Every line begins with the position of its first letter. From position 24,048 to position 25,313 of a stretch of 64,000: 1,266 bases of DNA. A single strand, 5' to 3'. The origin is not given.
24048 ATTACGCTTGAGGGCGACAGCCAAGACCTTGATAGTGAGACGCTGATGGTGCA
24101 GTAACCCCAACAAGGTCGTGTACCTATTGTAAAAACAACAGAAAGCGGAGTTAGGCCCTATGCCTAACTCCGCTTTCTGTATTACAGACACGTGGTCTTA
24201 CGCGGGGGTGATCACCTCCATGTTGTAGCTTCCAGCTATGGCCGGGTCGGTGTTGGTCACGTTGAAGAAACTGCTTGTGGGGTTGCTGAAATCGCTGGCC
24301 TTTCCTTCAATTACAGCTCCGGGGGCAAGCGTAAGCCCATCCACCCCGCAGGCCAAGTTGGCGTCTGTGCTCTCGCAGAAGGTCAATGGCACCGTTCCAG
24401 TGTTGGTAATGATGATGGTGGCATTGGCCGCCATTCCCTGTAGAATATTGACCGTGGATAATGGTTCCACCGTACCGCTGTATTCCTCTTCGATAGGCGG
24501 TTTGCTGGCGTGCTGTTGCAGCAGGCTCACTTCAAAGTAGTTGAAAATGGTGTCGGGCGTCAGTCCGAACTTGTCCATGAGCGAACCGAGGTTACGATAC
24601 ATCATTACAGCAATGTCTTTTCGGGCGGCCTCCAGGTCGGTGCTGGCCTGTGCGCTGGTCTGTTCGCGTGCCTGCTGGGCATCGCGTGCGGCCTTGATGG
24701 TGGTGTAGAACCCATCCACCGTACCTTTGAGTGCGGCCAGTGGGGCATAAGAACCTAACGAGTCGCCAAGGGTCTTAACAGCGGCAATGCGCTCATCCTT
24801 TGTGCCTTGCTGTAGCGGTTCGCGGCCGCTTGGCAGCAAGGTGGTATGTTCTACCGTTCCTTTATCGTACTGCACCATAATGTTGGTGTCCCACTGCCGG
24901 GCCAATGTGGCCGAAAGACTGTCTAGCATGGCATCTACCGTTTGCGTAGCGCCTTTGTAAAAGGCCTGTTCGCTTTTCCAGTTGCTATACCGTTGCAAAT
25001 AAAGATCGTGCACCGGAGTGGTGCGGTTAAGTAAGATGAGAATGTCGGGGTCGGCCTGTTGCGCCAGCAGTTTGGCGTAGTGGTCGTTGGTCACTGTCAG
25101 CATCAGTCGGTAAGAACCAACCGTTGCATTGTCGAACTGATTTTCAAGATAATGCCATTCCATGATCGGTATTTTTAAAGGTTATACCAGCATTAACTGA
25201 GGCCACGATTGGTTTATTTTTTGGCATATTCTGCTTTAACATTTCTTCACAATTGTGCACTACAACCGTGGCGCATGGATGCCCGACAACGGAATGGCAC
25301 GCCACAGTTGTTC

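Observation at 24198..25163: A compositionally foreign 321-aa protein of unknown function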

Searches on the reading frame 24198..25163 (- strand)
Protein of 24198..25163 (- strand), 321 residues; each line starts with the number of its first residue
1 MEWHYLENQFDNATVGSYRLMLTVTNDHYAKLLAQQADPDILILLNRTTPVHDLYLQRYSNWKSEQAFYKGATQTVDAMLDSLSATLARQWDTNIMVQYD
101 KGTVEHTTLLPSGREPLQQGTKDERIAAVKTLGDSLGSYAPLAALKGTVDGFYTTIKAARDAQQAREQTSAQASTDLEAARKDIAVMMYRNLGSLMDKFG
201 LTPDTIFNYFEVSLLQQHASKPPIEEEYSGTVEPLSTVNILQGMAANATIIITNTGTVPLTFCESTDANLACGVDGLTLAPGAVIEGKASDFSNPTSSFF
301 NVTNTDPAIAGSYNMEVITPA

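Call 6: search_protein_families(library=pfam, proteins=[window:24198-25163:-], max_evalue=1)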
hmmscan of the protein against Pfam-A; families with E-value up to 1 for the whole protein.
window:24198-25163:- (321 aa): 4 families
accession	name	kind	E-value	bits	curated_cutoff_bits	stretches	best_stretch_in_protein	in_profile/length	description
PF21085.3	CusS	-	0.0021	18.6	24.1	1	6-79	65-137/160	CusS sensor domain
PF21849.1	DUF6908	-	0.0095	16.2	27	1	35-98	55-120/123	Domain of unknown function (DUF6908)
PF01618.21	MotA_ExbB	-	0.052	13.7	22.9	1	124-166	40-82/127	MotA/TolQ/ExbB proton channel family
PF25692.1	Phage_depo_C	-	0.094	13.6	25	1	236-285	30-80/90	Phage depolymerase C-terminal beta sandwich domain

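Call 7: search_protein_families(library=phrogs, proteins=[window:24198-25163:-], max_evalue=1)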
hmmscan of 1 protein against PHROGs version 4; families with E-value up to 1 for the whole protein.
window:24198-25163:- (321 aa): 0 families

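Call 8: search_protein_families(library=ncbifam, proteins=[window:24198-25163:-], max_evalue=1)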
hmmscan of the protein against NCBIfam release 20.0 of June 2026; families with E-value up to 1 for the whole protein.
window:24198-25163:- (321 aa): 2 families
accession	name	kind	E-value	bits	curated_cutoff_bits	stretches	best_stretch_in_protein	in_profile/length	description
NF012200.0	choice_anch_D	domain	0.023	15.2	45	1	238-269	27-57/108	choice-of-anchor D domain-containing protein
NF053769.1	CIS1_fam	equivalog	0.034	14.3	220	1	150-215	54-123/150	CIS1 family contractile injection system inner tube protein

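Call 9: search_solved_structures(query=window:24198-25163:-, max_evalue=10)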
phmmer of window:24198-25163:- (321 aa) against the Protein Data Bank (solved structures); distinct sequences matched with E-value up to 10: 1.
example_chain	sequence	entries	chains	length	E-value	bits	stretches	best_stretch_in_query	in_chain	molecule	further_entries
8v7p_A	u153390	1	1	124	0.52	12.9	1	97-142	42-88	Fimbrial protein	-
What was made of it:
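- Checked: No Pfam, PHROG or NCBIfam family reaches its cut-off, and there is no PDB sequence match (calls 6-9).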

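Call 10: find_homologous_proteins(query=window:24198-25163:-, max_evalue=0.01)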
Query window:24198-25163:- (321 aa): 28 proteins with E <= 0.01 among 4035 candidates.
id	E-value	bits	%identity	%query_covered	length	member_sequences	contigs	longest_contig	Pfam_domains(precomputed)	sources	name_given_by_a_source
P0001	9.7e-210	713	100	100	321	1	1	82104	-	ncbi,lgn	-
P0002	4.9e-169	579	82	100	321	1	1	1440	-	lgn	-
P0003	3.3e-147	508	72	100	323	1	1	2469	-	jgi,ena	-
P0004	1.7e-146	505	72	100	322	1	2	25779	-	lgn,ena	-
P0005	3.9e-145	501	71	100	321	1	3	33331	-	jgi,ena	-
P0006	7.4e-143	493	70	100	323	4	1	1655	-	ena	-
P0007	2.1e-138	479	67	100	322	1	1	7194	-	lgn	-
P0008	8.7e-138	477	68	100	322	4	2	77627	-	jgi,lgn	jgi:hypothetical protein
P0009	1.3e-136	473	67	100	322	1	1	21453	-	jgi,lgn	jgi:hypothetical protein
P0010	3.0e-132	459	66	100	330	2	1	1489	-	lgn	-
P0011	6.9e-129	448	63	100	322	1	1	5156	-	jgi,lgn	jgi:hypothetical protein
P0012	3.8e-122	425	63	99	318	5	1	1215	-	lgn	-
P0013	3.8e-120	419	62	100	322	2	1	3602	-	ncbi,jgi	jgi:hypothetical protein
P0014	5.3e-94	333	51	99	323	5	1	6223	-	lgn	-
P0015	2.8e-92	327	50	99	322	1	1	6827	-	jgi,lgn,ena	jgi:hypothetical protein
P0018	8.7e-85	303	50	99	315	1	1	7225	-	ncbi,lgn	-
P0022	8.6e-71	257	43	100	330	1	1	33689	-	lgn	-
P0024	1.2e-62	230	57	62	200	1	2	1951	-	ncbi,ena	-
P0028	1.2e-19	89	30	66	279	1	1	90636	-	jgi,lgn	-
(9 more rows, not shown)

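Call 12: find_encoding_contigs(protein=P0001, flank=10000, max_places=3)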
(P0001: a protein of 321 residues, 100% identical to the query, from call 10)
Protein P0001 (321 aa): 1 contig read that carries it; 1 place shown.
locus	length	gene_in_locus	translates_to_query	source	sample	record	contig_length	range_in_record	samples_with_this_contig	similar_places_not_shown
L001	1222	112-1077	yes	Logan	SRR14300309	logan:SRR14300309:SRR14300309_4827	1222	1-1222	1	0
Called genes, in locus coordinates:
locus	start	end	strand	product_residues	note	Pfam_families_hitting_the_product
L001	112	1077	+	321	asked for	-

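Call 13: find_encoding_contigs(protein=P0008, flank=10000, max_places=3)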
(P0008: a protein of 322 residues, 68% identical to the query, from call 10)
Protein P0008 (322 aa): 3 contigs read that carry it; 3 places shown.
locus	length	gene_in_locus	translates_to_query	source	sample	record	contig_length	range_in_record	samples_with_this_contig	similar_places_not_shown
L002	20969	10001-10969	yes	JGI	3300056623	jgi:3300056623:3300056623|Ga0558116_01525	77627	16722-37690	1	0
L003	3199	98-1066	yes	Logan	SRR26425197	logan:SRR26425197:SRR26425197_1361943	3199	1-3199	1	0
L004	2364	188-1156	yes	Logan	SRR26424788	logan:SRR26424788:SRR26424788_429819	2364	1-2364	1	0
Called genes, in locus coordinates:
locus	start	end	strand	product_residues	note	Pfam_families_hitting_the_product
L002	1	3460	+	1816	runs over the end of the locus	PF22352:K319L-like_PKD (faint), PF18911:PKD_4 (weak), PF19081:Ig_7 (faint), PF13585:CHU_C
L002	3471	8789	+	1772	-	PF25778:DUF7948, PF00801:PKD (weak), PF18911:PKD_4, PF19081:Ig_7 (faint), PF22352:K319L-like_PKD (faint), PF18911:PKD_4 (weak), PF13585:CHU_C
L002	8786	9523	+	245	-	PF02557:VanY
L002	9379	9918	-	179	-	-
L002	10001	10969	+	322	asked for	-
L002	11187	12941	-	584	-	PF13573:SprB, PF24595:DUF7619, PF18962:Por_Secre_tail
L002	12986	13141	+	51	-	-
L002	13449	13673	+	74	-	PF15919:HicB_lk_antitox (weak)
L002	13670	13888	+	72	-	PF07927:HicA_toxin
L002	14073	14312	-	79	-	PF18762:Kinase-PolyVal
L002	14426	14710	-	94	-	-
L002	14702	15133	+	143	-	-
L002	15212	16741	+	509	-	PF00117:GATase, PF07722:Peptidase_C26 (weak), PF02540:NAD_synthase, PF00958:GMP_synt_C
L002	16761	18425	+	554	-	PF01476:LysM, PF13458:Peripla_BP_6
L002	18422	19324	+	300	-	PF01218:Coprogen_oxidas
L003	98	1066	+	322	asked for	-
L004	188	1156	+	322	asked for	-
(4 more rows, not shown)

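Call 14: find_encoding_contigs(protein=P0005, flank=10000, max_places=2)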
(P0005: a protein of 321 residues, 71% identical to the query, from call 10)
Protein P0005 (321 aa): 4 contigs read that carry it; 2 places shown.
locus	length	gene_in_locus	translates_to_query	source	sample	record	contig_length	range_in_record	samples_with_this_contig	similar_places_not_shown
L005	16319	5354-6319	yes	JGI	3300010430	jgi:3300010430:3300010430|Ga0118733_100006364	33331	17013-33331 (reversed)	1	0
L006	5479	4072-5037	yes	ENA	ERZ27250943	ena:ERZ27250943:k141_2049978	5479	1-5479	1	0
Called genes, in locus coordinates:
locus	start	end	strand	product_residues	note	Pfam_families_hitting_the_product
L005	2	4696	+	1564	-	?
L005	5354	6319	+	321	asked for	-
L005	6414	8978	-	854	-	-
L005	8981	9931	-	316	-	PF18962:Por_Secre_tail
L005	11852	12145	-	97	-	-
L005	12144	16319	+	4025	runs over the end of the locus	PF02494:HYR, PF18962:Por_Secre_tail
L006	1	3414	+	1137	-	?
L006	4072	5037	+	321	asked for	-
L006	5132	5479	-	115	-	?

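Call 15: find_encoding_contigs(protein=P0004, flank=10000, max_places=2)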
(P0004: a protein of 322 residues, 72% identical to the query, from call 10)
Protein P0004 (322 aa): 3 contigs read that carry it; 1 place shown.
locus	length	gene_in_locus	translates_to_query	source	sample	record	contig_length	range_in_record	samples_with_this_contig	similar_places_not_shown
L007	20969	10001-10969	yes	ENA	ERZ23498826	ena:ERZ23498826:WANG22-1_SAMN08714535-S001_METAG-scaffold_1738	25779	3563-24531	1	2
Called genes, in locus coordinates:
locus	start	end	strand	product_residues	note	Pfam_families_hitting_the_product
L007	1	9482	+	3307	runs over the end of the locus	PF02494:HYR, PF27332:TP_0781 (faint), PF02494:HYR, PF06832:BiPBP_C (faint), PF02494:HYR, PF18962:Por_Secre_tail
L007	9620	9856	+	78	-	-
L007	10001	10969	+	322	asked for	-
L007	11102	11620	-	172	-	PF18962:Por_Secre_tail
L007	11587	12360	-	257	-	PF13884:Peptidase_S74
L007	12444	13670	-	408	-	-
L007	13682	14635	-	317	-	PF18962:Por_Secre_tail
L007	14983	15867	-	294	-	PF18962:Por_Secre_tail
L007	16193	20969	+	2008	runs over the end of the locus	?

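Call 16: find_encoding_contigs(protein=P0022, flank=10000, max_places=2)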
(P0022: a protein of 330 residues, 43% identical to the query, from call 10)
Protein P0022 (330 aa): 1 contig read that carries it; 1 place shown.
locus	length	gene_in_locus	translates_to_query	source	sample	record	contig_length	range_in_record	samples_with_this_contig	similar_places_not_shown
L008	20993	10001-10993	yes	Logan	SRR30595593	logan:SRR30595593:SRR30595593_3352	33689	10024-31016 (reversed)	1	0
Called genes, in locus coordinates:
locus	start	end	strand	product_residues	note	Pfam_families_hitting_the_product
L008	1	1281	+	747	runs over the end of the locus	PF13715:CarbopepD_reg_2, PF07715:Plug (weak)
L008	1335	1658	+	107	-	PF00403:HMA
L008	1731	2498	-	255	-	PF00924:MS_channel_2nd, PF21082:MS_channel_3rd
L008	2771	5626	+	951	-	PF13620:CarboxypepD_reg, PF13715:CarbopepD_reg_2, PF07715:Plug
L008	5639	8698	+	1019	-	PF02129:Peptidase_S15, PF08530:PepX_C, PF18962:Por_Secre_tail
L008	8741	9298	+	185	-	PF03061:4HBT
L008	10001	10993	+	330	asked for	-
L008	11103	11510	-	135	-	PF07681:DoxX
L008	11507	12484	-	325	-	PF01075:Glyco_transf_9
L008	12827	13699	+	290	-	PF01026:TatD_DNase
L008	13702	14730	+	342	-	PF00710:Asparaginase, PF17763:Asparaginase_C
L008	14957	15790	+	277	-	PF01618:MotA_ExbB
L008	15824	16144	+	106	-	-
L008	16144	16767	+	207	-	PF02472:ExbD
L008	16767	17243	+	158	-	PF02472:ExbD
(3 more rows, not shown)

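Call 17: find_encoding_contigs(protein=P0028, flank=10000, max_places=2)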
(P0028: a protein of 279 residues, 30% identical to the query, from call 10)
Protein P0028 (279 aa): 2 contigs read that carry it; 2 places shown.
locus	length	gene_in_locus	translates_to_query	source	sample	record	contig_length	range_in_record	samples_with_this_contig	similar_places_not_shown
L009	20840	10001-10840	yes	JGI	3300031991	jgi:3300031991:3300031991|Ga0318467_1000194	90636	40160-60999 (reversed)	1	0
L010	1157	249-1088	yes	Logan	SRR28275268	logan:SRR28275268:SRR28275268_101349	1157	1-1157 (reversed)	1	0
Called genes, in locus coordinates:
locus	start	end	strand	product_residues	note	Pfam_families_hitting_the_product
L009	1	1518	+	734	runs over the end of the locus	-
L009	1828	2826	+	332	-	PF04577:Glyco_transf_61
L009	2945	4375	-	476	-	PF05221:AdoHcyase, PF00670:AdoHcyase_NAD, PF02826:2-Hacid_dh_C, PF07991:KARI_N (faint)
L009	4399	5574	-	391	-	PF00438:S-AdoMet_synt_N, PF02772:S-AdoMet_synt_M, PF02773:S-AdoMet_synt_C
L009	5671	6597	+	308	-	PF01022:HTH_5, PF12840:HTH_20, PF13489:Methyltransf_23, PF01209:Ubie_methyltran, PF13847:Methyltransf_31, PF08241:Methyltransf_11, PF08242:Methyltransf_12, PF13649:Methyltransf_25, +3 more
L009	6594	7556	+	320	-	-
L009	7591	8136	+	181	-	PF12158:DUF3592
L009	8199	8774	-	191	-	-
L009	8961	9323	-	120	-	-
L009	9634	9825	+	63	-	-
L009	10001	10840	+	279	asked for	-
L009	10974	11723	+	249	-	PF09992:NAGPA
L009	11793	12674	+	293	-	PF00892:EamA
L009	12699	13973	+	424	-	-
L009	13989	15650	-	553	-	PF00009:GTP_EFTU, PF01926:MMR_HSR1, PF22042:EF-G_D2, PF03144:GTP_EFTU_D2, PF16658:RF3_C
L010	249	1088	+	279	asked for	-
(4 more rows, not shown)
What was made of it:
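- On Partition centromere (sopC/parC-like): Listed neighbours are unrelated (calls 13-17).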

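Call 18: search_protein_representatives(protein=window:24198-25163:-)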
Query: 321 residues. Proteins with E-value up to 0.001 (for the whole library): 829; up to 1e-10: 634; up to 1e-30: 146. The best 150 are listed.
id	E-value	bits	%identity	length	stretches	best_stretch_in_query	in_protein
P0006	2.3e-143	493.4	70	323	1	1-321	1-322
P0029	8.2e-77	275.0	48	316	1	2-318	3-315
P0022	2.7e-71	256.8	43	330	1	1-318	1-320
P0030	5.6e-71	255.8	44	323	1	1-318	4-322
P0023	1.9e-68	247.5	52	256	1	63-318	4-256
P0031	1.8e-65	237.8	42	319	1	3-315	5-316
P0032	3.4e-65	236.8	42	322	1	3-314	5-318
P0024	4.0e-63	230.0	58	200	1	123-319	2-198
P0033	1.8e-60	221.3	40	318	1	3-314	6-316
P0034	1.6e-58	214.9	39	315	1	2-316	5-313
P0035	7.4e-55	202.9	44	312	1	3-256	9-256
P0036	7.9e-55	202.8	34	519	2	1-216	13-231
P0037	1.2e-54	202.2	43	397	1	3-249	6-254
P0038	1.3e-54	202.1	38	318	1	3-315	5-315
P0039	3.7e-54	200.6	44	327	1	2-231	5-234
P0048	3.7e-48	180.9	43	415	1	2-223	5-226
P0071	7.7e-41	156.9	40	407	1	4-231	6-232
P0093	5.2e-37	144.3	39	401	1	16-222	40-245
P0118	2.1e-34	135.8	37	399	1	2-219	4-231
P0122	4.0e-34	134.8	34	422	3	3-140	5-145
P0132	2.8e-33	132.1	30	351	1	3-316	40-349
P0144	2.4e-32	129.0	26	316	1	2-313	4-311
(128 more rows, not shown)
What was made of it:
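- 24198..25163 (-): Target ORF, 321 aa, pI 4.66. Novel helical N-domain (about residues 1-216) plus jelly-roll/Ig-like C-domain (224-319). Family of at least 829 representatives (call 18).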

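Call 21: search_solved_structures(query=A1, max_evalue=10)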
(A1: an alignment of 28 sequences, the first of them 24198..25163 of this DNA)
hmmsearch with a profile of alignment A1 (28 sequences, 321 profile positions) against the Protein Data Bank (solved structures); distinct sequences matched with E-value up to 10: 10.
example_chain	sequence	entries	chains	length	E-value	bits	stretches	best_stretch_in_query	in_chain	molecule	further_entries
7tbn_A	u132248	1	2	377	0.054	16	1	111-183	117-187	D11 LOV2-DARPin fusion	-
7tbo_A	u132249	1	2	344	0.069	15.7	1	113-183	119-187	D12 LOV2-DARPin fusion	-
7tal_A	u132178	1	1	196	0.37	13.3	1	112-183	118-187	D4_deltaDARP LOV2-DARPin fusion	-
6ah6_A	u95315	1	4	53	0.55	12.7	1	134-178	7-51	Coronin-like protein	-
6xp5_G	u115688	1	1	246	0.6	12.6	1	141-186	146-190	Mediator of RNA polymerase II transcription subunit 7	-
5cx2_B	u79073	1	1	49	0.88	12.1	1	136-177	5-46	Coronin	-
5cx2_A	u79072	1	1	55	0.95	11.9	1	133-177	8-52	Coronin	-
5cx2_C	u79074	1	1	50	1.2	11.6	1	134-177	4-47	Coronin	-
5cx2_D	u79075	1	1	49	1.6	11.2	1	134-177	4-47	Coronin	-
6icr_A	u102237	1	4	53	2.4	10.6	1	134-177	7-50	Coronin-like protein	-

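Call 37: predict_structure(alignment_id=A1)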
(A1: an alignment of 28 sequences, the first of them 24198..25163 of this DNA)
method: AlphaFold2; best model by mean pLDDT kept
length: 321 residues; sequences in the alignment: 28
mean_pLDDT: 87.3   pTM: 0.72
mean pLDDT of the five models: 87.3, 86.8, 86.4, 86.3, 85.9
residues with pLDDT >= 90: 162; 70-90: 135; 50-70: 19; < 50: 5
segments of 3 or more residues with pLDDT < 50: 1-3
pLDDT, mean of each block of 10 residues (from residue 1): 59 83 85 91 95 88 85 90 95 96 93 94 97 95 96 96 93 95 93 88 80 59 77 93 84 88 90 87 81 73 93 84 66
secondary structure, 60 per line:
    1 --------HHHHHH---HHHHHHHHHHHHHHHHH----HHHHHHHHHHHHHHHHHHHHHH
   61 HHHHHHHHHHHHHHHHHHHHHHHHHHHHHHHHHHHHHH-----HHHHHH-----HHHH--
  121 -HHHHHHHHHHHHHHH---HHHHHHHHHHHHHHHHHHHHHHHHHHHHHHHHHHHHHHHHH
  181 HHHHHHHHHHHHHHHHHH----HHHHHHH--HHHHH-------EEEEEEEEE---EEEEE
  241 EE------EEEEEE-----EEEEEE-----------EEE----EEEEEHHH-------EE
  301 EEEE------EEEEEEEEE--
elements in order: H9-14 H18-34 H39-98 H104-109 H115-118 H122-136 H140-198 H203-209 H212-216 E224-232 E236-242 E249-254 E260-265 E277-279 E284-288 E299-304 E311-319
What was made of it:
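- Checked: AlphaFold2 gives a helical N-terminal part (helices 39-98 and 140-198) and a beta-sandwich at residues 224-319, mean pLDDT 87 (call 37).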

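Call 40: fold_search(model_id=the predicted structure, library=pdb)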
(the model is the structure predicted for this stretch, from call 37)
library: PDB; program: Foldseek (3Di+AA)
matches with E <= 10: 1182; with E <= 0.001: 1
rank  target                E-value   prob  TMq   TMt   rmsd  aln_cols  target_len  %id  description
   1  9cbc_B                9.2e-04  0.51  0.14  0.06  45.5       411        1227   11  Yersinia entomophaga holotoxin complex in pore conformation (released 2025-12-31)
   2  7a02_A                1.2e-03  1.00  0.22  0.50   6.2       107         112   14  Bacillus endospore appendages form a novel family of disulfide-linked pili (released 2021-04-28)
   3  9c4k_B                1.4e-03  0.47  0.16  0.05  64.9       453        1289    9  Yersinia entomophaga holotoxin complex in prepore conformation (released 2025-12-31)
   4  3x0t_A                1.5e-03  1.00  0.23  0.56   5.7       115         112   15  Crystal structure of PirA (released 2015-08-26)
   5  6xb9_F                1.5e-03  1.00  0.19  0.31  13.0       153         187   14  Crystal structure of Azotobacter vinelandii 3-mercaptopropionic acid dioxygenase in complex with 3-hydroxypropionic ac (released 2021-03-03)
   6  6xb9_B                1.6e-03  0.99  0.17  0.26  15.4       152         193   13  Crystal structure of Azotobacter vinelandii 3-mercaptopropionic acid dioxygenase in complex with 3-hydroxypropionic ac (released 2021-03-03)
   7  6m9r_A                1.7e-03  0.93  0.17  0.13  20.1       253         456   14  Crystal structure of SznF from Streptomyces achromogenes var. streptozoticus NRRL 2697 with a bound N(delta)-hydroxy-N (released 2019-02-06)
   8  6b8w_A                1.8e-03  1.00  0.22  0.66   4.6       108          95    9  1.9 Angstrom Resolution Crystal Structure of Cupin_2 Domain (pfam 07883) of XRE Family Transcriptional Regulator from  (released 2017-10-25)
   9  6xb9_C                1.9e-03  0.99  0.17  0.26  15.3       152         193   13  Crystal structure of Azotobacter vinelandii 3-mercaptopropionic acid dioxygenase in complex with 3-hydroxypropionic ac (released 2021-03-03)
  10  6xb9_L                1.9e-03  0.99  0.17  0.27  15.3       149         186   13  Crystal structure of Azotobacter vinelandii 3-mercaptopropionic acid dioxygenase in complex with 3-hydroxypropionic ac (released 2021-03-03)
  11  7ula_A                2.0e-03  1.00  0.21  0.17   7.3       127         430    9  Structure of the Pseudomonas putida AlgKX modification and secretion complex (released 2022-12-14)
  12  8pdz_A                2.2e-03  1.00  0.21  0.51   6.4       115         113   15  Recombinant Ena3A L-Type endospore appendages (released 2023-11-08)
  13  6xb9_I                3.0e-03  0.99  0.17  0.27  15.3       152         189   13  Crystal structure of Azotobacter vinelandii 3-mercaptopropionic acid dioxygenase in complex with 3-hydroxypropionic ac (released 2021-03-03)
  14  9bur_A                3.1e-03  1.00  0.20  0.11   8.1       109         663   15  Structure of GGCX-BGP complex (released 2025-01-29)
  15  6rw6_A                3.5e-03  0.47  0.17  0.03  59.6       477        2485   11  Cryo-EM structure of Photorhabdus luminescens TcdA1 (released 2019-10-23)
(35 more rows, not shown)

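Call 41: fold_search(model_id=the predicted structure, library=viral)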
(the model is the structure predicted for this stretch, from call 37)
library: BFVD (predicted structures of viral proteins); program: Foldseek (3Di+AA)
matches with E <= 10: 1285; with E <= 0.001: 22
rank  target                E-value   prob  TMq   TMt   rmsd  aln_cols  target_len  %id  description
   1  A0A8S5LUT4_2          1.5e-05  0.99  0.18  0.09  67.2       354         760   14  Tail protein [Siphoviridae sp. ctMsr1]
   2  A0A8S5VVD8            9.4e-05  0.95  0.20  0.10  67.9       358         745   13  GDSL like Lipase Acylhydrolase [Ackermannviridae sp.]
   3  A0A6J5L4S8            1.3e-04  1.00  0.22  0.58   5.1       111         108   17  Uncharacterized protein [uncultured Caudovirales phage]
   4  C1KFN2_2              2.1e-04  0.87  0.17  0.07  59.0       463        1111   11  Putative tail fibre protein [Lactobacillus phage Lb338-1]
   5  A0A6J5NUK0            2.2e-04  1.00  0.24  0.70   4.5       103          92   12  Uncharacterized protein [uncultured Caudovirales phage]
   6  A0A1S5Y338            2.5e-04  1.00  0.24  0.58   4.7       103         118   21  Uncharacterized protein [uncultured archaeal virus]
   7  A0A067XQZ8            2.6e-04  1.00  0.23  0.37  27.9       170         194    8  (no name in the UniProt tables at hand)
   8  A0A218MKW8            3.6e-04  1.00  0.23  0.67   3.5       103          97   11  Uncharacterized protein [uncultured virus]
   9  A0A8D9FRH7            3.6e-04  0.95  0.17  0.20  22.9       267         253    9  Uncharacterized protein [uncultured marine phage]
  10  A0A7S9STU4            3.9e-04  1.00  0.22  0.49   4.6       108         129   16  Uncharacterized protein [Virus NIOZ-UU157]
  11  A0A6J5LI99            5.6e-04  1.00  0.22  0.55   6.0       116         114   16  Uncharacterized protein [uncultured Caudovirales phage]
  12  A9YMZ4                5.9e-04  1.00  0.24  0.09   3.6       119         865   13  Enhancin-2 [Helicoverpa armigera granulovirus]
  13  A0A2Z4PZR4            5.9e-04  1.00  0.21  0.64   4.6       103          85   17  (no name in the UniProt tables at hand)
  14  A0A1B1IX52            6.6e-04  1.00  0.20  0.43   6.6       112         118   12  (no name in the UniProt tables at hand)
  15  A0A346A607            6.9e-04  1.00  0.20  0.28   8.9       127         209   16  (no name in the UniProt tables at hand)
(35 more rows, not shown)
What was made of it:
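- Closest known: Small jelly-roll / Ig-like domains. Same: The C-terminal roughly 100 residues superpose on these folds with TM-scores (target-normalised) of 0.5-0.7 (calls 40, 41).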

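Call 44: search_protein_families(library=pfam, alignment_id=A2, max_evalue=0.001)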
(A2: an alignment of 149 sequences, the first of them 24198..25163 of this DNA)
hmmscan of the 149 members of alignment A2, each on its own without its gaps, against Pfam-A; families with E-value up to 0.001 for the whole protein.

A. member 1, window:24198-25163:- (321 aa): 0 families

B. families by the number of members that match (of 149 scanned): 5 families
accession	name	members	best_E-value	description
PF13715.12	CarbopepD_reg_2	3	1.1e-11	CarboxypepD_reg-like domain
PF13620.12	CarboxypepD_reg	3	9e-10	Carboxypeptidase regulatory-like domain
PF07373.16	CAMP_factor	1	2e-05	CAMP factor (Cfa)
PF02369.22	Big_1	1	4.2e-05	Bacterial Ig-like domain (group 1)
PF18911.6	PKD_4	1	0.00042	PKD domain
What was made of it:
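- On CAMP-factor / ClyA-like helical pore formers: Only 1 of 149 family members hits Pfam CAMP_factor (E 2e-5, call 44).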

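Call 45: search_solved_structures(query=A2, max_evalue=1)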
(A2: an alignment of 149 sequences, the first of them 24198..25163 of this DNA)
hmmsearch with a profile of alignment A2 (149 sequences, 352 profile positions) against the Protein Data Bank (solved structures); distinct sequences matched with E-value up to 1: 5.
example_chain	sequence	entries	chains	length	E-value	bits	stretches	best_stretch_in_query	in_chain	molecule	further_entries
1xou_A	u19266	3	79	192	0.079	15.1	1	147-216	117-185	EspA | Translocon EspA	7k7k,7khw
7tbo_A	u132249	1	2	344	0.35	12.9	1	147-208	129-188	D12 LOV2-DARPin fusion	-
6ds9_A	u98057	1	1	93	0.46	12.6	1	145-204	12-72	de novo designed three helix bundle GRa3D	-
6gao_A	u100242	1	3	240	0.65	12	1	163-209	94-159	Outer capsid protein sigma-1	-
7dgu_A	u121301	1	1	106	1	11.4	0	145-206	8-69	de novo designed protein H4A1R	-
